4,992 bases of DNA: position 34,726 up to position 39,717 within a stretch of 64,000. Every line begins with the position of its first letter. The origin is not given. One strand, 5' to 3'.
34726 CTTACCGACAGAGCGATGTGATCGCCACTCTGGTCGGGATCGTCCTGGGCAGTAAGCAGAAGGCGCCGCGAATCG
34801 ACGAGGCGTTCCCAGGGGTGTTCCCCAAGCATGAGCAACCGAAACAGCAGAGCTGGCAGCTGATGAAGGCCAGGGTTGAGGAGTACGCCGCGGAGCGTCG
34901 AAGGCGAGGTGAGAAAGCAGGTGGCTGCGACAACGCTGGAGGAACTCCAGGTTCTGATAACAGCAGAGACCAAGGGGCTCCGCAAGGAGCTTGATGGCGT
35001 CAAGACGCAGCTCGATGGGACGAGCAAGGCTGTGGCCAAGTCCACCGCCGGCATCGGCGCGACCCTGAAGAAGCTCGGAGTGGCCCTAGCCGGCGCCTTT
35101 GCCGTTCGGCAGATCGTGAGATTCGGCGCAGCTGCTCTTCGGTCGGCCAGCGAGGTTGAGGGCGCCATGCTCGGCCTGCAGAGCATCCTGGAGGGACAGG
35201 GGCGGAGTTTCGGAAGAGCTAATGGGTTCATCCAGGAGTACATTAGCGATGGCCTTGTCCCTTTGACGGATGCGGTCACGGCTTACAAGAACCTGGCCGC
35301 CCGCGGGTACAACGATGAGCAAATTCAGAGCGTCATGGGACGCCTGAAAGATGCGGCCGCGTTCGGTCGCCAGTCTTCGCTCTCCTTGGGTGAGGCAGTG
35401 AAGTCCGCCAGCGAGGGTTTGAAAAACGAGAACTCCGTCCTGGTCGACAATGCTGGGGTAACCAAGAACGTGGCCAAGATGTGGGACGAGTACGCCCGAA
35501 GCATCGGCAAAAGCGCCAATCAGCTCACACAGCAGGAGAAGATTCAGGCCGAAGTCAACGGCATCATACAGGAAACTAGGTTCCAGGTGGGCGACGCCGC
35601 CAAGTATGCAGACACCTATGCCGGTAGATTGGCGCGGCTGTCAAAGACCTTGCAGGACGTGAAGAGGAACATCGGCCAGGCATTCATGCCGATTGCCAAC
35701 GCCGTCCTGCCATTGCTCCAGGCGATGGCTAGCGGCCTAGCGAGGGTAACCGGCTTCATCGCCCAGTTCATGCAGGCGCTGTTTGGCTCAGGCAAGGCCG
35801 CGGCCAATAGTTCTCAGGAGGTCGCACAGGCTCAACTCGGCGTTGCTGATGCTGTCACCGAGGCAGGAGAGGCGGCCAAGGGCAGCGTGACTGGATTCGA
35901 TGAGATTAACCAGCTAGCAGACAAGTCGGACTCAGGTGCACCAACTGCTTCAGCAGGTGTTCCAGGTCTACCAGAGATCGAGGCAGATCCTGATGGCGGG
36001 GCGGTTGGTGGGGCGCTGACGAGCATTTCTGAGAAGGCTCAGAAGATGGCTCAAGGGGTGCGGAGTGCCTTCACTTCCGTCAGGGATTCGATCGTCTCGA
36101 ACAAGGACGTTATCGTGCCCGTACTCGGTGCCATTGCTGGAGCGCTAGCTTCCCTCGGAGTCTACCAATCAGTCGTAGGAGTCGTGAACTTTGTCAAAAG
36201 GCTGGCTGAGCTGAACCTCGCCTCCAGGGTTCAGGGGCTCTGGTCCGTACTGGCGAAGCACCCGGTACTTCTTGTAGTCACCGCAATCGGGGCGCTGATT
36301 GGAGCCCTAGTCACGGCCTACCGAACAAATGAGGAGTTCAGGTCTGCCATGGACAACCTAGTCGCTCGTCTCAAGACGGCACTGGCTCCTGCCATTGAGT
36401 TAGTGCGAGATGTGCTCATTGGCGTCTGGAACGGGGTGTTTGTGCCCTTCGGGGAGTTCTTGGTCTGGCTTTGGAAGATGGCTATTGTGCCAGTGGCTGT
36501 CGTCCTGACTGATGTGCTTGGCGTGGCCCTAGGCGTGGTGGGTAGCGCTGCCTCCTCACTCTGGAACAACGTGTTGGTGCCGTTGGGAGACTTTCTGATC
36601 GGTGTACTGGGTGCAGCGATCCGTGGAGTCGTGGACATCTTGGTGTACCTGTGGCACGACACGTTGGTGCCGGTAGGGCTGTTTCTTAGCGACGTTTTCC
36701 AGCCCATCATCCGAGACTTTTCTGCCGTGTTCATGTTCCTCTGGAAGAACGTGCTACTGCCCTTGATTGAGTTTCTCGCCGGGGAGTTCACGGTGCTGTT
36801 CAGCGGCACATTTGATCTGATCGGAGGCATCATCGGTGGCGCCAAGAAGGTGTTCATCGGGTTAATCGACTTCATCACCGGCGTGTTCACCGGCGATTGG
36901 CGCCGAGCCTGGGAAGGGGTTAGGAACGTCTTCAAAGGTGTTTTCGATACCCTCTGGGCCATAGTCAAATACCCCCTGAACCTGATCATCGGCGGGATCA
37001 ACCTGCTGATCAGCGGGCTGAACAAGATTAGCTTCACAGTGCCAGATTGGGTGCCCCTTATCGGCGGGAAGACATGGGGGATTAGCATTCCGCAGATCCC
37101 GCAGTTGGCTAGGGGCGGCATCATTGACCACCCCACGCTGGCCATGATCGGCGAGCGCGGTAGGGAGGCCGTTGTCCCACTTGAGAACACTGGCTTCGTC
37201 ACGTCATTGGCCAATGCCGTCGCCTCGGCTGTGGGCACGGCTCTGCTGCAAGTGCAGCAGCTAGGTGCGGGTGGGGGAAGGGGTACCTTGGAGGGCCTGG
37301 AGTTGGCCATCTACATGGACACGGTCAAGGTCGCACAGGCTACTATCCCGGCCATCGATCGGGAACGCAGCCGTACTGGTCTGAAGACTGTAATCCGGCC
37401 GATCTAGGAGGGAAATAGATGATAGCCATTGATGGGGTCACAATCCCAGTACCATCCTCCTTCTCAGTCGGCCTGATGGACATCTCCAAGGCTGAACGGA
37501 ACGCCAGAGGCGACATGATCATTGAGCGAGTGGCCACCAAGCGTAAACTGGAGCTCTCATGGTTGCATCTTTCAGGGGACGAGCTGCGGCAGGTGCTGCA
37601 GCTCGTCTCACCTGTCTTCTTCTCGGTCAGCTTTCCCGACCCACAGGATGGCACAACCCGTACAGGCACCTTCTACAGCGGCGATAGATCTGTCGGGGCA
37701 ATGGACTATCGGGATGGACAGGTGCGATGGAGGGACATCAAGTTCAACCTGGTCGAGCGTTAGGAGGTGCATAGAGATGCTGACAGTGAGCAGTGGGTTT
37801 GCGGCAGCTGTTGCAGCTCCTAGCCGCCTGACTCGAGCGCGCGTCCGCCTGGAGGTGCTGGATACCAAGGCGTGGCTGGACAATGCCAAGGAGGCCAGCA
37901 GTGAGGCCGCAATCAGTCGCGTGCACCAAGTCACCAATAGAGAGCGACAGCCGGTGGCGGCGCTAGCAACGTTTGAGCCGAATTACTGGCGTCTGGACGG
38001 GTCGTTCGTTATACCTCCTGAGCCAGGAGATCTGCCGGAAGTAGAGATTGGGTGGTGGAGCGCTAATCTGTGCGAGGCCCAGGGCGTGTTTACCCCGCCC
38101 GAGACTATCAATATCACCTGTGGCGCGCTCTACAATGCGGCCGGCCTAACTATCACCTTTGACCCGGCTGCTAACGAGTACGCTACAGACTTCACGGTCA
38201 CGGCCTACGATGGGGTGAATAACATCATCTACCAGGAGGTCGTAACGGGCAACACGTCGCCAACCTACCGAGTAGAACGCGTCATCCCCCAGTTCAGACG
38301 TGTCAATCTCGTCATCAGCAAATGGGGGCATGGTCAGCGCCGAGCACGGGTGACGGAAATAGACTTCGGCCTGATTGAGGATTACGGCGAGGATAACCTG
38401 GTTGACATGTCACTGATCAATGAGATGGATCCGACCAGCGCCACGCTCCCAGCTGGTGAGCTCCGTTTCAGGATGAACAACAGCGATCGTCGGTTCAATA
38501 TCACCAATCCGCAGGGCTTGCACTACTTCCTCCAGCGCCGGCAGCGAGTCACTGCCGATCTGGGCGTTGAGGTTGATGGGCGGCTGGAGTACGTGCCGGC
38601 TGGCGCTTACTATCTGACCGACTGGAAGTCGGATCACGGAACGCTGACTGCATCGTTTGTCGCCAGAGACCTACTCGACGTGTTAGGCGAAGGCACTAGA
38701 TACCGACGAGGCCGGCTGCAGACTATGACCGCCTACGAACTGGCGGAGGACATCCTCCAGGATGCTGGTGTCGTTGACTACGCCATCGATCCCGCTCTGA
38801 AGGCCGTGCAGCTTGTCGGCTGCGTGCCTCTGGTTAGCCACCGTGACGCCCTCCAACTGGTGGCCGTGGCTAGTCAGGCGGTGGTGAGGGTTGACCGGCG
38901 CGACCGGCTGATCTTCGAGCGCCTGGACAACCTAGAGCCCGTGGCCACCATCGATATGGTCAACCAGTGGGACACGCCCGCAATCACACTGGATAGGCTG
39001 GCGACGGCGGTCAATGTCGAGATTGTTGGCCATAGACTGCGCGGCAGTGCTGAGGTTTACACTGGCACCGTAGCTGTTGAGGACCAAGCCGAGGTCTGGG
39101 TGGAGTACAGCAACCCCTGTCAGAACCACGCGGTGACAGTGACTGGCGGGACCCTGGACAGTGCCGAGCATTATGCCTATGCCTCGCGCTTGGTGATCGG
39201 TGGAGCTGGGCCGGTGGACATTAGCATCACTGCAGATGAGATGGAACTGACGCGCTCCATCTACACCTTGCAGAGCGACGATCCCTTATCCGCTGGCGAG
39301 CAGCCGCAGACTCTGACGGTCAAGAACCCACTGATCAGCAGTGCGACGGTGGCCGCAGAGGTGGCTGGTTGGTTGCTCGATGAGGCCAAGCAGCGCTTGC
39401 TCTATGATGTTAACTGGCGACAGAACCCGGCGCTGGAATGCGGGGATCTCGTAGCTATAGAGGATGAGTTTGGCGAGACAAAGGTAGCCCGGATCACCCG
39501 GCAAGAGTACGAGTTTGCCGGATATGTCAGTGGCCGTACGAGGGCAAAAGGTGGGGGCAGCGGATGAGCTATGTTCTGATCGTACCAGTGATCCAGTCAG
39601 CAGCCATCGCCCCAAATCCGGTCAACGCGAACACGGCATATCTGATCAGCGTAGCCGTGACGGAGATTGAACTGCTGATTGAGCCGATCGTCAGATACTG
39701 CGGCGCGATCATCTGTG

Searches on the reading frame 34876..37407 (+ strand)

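Call 5: search_protein_families(library=pfam, proteins=[window:34876-37407:+], max_evalue=0.001)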
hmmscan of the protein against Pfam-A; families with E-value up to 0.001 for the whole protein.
window:34876-37407:+ (843 aa): 0 families

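Call 8: search_protein_families(library=phrogs, proteins=[window:34876-37407:+], max_evalue=0.001)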
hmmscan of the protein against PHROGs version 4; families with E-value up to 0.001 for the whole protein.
window:34876-37407:+ (843 aa): 24 families
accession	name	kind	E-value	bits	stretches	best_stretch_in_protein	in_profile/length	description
phrog_1535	-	tail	1.2e-93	316.1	2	29-624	154-811/1152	tail length tape measure protein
phrog_991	-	tail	1.4e-34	120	1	20-773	210-878/1966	tail length tape measure protein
phrog_971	-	lysis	9.6e-27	95.1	1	26-757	24-808/1338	endolysin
phrog_58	-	tail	8.2e-26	91.7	1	22-717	175-833/1544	tail length tape measure protein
phrog_1272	-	tail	1.3e-23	83.8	2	381-718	558-848/1606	tail length tape measure protein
phrog_7078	-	unknown function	7.7e-23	81.4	1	35-297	82-342/1179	-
phrog_31409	-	tail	1.5e-20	74.6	1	19-344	2-347/365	tail length tape measure protein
phrog_4197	-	tail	1.1e-19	70.7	1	375-779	752-1100/1783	tail length tape measure protein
phrog_167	-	tail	3.2e-18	65.9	2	649-768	937-1062/1555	tail length tape measure protein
phrog_3981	-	tail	2e-16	61.2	1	438-788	257-521/584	tail length tape measure protein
phrog_28918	-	unknown function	3.2e-16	59.2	2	205-334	154-281/1445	-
phrog_15478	-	tail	9.4e-13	48.7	1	499-774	145-397/456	tail length tape measure protein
phrog_31167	-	unknown function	8.1e-11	42.5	1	211-349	14-151/515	-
phrog_30543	-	tail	4.5e-10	39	1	680-779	847-946/1167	tail length tape measure protein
phrog_4200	-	tail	9.9e-10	38.5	1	384-768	283-620/732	tail length tape measure protein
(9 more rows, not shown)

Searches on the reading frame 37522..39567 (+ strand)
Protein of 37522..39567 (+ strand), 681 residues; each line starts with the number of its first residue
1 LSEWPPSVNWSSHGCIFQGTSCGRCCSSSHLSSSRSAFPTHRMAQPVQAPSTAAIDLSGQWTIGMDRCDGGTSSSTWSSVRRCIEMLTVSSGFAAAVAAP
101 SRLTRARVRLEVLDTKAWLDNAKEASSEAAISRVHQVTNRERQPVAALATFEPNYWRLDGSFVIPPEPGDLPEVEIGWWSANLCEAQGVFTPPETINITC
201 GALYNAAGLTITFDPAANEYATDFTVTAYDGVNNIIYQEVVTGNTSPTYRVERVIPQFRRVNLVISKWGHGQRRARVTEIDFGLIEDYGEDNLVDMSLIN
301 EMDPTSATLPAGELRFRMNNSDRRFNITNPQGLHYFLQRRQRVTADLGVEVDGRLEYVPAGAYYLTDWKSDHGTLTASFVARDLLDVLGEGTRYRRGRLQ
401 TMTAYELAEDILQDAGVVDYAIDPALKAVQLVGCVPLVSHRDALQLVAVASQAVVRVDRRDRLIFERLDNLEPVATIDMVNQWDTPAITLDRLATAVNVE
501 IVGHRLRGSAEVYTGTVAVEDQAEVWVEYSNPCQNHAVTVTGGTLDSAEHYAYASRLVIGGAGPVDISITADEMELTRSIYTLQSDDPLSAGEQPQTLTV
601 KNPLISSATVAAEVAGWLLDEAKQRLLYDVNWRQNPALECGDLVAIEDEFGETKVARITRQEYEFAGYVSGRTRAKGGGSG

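Call 5: search_protein_families(library=pfam, proteins=[window:37522-39567:+], max_evalue=0.001)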
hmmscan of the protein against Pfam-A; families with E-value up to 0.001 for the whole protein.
window:37522-39567:+ (681 aa): 0 families

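Call 8: search_protein_families(library=phrogs, proteins=[window:37522-39567:+], max_evalue=0.001)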
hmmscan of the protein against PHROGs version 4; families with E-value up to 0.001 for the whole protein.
window:37522-39567:+ (681 aa): 4 families
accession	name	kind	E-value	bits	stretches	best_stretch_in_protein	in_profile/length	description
phrog_13879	-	unknown function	1.2e-137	460.6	1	86-677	1-545/571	-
phrog_33267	-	unknown function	8.8e-17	61.2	1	127-371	25-261/923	-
phrog_6616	-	tail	4.1e-06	26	1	348-675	93-341/991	tail protein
phrog_32744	-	unknown function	0.00011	21.8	1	373-655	86-347/748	-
